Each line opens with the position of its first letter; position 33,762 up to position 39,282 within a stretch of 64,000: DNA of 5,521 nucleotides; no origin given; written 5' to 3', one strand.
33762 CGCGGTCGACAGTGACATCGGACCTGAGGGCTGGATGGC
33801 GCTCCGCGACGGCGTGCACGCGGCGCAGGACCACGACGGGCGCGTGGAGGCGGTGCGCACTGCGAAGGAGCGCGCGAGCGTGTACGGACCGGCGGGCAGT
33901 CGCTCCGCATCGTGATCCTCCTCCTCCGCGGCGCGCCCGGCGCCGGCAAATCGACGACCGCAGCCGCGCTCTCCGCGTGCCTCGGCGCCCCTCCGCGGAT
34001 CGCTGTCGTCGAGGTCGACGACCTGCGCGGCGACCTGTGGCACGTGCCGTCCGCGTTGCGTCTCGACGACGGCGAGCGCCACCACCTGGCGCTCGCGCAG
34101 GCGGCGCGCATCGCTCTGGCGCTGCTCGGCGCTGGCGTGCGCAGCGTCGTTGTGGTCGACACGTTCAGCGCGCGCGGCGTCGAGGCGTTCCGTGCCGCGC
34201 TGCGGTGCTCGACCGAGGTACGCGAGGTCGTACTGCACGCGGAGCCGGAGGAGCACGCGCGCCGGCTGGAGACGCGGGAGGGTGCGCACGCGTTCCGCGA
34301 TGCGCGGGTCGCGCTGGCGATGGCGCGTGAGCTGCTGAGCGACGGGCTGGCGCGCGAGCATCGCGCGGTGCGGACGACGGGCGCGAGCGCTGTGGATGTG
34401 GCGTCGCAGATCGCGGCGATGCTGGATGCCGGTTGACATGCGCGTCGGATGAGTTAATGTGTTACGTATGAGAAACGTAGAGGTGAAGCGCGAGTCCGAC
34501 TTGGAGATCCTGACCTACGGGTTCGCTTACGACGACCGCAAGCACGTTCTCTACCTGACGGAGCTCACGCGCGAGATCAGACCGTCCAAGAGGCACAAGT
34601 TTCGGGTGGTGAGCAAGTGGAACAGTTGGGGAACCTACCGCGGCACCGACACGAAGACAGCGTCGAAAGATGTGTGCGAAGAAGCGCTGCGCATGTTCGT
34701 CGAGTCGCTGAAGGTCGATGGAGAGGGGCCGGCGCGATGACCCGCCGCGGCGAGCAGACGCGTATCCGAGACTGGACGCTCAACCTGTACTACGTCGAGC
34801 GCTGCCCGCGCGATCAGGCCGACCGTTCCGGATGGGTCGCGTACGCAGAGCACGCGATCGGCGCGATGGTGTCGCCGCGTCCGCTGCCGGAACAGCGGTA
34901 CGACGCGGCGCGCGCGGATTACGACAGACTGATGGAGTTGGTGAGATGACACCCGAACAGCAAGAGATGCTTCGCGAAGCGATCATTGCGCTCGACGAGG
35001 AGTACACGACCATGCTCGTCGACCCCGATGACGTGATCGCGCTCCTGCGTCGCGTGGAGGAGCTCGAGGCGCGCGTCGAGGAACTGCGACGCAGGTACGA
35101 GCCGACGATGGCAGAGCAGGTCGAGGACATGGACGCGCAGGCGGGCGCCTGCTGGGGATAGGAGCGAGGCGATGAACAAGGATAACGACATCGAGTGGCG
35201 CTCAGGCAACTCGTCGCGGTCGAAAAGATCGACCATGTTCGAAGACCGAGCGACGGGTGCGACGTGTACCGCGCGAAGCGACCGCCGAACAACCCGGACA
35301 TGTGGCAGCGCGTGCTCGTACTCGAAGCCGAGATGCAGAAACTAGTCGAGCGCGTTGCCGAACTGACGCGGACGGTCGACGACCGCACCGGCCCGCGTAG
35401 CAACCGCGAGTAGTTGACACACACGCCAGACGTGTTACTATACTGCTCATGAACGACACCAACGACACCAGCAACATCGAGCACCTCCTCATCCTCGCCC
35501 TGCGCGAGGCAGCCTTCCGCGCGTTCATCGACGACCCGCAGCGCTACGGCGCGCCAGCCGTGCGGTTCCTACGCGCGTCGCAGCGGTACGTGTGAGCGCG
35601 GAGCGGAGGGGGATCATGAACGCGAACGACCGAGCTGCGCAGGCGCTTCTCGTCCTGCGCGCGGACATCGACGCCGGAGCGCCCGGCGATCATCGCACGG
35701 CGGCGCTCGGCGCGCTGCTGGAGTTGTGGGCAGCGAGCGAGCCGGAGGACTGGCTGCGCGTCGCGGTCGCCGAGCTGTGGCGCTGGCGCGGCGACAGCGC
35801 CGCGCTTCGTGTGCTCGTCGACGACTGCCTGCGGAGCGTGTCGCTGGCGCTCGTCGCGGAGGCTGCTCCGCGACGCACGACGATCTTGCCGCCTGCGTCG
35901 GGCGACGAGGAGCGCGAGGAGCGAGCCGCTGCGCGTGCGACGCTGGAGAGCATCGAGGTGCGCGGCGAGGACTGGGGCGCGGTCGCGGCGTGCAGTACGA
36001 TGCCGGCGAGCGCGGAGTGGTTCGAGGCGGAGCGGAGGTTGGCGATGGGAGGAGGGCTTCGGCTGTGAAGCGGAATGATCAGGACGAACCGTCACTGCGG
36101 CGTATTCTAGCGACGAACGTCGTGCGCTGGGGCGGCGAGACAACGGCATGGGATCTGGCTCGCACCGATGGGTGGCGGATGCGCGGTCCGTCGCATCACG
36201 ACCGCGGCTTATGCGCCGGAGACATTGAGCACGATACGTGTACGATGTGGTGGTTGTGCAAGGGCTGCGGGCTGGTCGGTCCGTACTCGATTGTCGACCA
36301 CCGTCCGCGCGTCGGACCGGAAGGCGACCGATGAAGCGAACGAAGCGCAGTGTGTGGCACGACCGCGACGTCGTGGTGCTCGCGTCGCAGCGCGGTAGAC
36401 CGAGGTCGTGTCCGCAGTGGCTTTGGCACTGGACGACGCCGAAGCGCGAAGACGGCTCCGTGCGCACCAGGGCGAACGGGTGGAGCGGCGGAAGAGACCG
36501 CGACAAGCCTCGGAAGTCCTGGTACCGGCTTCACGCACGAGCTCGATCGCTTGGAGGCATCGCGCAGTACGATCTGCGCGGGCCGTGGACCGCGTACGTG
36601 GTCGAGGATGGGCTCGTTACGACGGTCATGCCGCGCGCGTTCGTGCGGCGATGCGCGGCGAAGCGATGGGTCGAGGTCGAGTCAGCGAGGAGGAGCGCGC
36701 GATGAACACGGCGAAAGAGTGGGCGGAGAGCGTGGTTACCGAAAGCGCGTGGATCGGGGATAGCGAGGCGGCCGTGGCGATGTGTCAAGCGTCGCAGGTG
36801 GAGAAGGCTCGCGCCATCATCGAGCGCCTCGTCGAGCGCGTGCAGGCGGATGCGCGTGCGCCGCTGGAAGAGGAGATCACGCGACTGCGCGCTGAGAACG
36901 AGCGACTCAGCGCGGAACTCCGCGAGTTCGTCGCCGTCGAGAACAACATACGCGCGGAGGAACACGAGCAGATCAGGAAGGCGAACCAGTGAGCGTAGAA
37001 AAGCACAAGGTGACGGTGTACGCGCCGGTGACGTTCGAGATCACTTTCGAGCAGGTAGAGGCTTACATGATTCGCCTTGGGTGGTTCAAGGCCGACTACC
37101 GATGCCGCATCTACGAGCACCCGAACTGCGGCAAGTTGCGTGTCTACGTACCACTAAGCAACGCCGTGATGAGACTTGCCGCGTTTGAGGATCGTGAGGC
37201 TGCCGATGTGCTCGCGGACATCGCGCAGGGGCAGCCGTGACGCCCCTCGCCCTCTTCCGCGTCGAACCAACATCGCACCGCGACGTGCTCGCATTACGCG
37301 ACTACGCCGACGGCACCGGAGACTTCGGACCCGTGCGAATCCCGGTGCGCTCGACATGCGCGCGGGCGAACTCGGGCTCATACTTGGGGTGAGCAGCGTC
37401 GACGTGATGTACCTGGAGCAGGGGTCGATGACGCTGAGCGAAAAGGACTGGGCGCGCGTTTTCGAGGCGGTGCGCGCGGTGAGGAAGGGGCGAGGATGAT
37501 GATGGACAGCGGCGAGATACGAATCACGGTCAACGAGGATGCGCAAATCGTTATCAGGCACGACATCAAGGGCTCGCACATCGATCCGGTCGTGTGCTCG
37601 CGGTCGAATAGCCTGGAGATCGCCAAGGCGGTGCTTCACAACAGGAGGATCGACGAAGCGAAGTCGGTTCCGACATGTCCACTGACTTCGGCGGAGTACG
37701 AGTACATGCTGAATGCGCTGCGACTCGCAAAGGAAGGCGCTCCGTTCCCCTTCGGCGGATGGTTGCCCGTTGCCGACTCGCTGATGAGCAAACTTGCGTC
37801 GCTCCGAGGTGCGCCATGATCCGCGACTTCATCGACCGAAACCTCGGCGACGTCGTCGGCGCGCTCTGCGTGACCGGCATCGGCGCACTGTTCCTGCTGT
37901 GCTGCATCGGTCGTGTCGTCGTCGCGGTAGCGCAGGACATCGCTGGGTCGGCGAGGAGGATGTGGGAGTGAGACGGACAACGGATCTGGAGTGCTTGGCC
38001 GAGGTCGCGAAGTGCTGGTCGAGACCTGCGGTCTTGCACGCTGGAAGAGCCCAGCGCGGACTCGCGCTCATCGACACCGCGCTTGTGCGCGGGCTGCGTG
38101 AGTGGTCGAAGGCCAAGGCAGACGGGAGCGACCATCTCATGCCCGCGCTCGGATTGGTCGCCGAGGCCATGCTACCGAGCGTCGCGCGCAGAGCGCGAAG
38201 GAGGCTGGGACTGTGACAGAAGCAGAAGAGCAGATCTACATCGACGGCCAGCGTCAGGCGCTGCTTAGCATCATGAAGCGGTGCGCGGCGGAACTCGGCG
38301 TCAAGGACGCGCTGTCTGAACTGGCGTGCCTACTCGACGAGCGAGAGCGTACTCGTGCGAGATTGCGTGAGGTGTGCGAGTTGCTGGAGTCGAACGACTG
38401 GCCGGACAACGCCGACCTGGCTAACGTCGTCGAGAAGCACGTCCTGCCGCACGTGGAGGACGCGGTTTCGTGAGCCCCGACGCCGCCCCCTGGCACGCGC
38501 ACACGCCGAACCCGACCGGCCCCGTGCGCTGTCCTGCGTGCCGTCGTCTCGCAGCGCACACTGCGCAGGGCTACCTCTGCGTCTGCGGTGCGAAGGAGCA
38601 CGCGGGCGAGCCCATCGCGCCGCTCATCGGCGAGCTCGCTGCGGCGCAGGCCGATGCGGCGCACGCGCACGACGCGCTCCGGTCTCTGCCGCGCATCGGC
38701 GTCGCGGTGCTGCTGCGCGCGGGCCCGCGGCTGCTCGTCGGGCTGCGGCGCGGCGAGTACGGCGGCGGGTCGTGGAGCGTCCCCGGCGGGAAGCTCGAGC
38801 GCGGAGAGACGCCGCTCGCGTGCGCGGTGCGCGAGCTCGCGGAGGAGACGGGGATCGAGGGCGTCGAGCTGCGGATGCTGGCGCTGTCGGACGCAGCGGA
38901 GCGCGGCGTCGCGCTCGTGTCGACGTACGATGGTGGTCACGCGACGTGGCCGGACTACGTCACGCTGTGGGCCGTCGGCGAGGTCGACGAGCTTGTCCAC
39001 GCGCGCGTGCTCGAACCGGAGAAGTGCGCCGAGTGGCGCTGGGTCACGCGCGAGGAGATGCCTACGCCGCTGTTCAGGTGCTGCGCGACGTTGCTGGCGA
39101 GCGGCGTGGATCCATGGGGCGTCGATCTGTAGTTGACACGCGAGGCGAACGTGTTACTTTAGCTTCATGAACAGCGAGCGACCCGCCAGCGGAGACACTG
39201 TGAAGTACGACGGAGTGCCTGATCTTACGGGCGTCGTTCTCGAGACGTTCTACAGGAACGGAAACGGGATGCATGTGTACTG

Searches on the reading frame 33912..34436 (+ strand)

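Call 43: search_protein_families(library=phrogs, max_evalue=0.001, proteins=[window:33912-34436:+])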
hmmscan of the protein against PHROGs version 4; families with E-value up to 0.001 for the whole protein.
window:33912-34436:+ (174 aa): 3 families
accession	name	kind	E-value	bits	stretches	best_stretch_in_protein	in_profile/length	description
phrog_2071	-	other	1.3e-08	36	1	1-89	17-96/282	ATPase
phrog_505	-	other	1.1e-06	29.3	1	2-124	4-124/295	polynucleotide kinase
phrog_1366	-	unknown function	0.00049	20.7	1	2-87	16-100/307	-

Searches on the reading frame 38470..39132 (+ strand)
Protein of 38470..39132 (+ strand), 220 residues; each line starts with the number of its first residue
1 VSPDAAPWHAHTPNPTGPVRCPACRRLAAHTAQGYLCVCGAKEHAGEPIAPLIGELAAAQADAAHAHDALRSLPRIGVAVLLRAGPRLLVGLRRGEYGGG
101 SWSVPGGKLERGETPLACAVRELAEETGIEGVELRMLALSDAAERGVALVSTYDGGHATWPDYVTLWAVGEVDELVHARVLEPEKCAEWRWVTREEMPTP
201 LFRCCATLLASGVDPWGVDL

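Call 43: search_protein_families(library=phrogs, max_evalue=0.001, proteins=[window:38470-39132:+])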
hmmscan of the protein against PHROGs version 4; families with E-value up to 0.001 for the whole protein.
window:38470-39132:+ (220 aa): 7 families
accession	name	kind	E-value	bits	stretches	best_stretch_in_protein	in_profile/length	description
phrog_1198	-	other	3.4e-18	67.3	1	72-201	35-155/253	MutT/NUDIX hydrolase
phrog_1185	-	other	8e-11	42.9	1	95-131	174-210/301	nudix hydrolase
phrog_15528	-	head and packaging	5.6e-10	39.2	1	63-209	515-645/794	portal protein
phrog_6216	-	unknown function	2.8e-09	37.2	1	79-210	6-111/545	-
phrog_19657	-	other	1.7e-07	32.4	1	100-143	59-102/176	nudix hydrolase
phrog_25541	-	unknown function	0.0003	21.4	1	60-142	59-138/210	-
phrog_10313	-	other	0.00067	20.4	1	99-130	37-68/159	nudix hydrolase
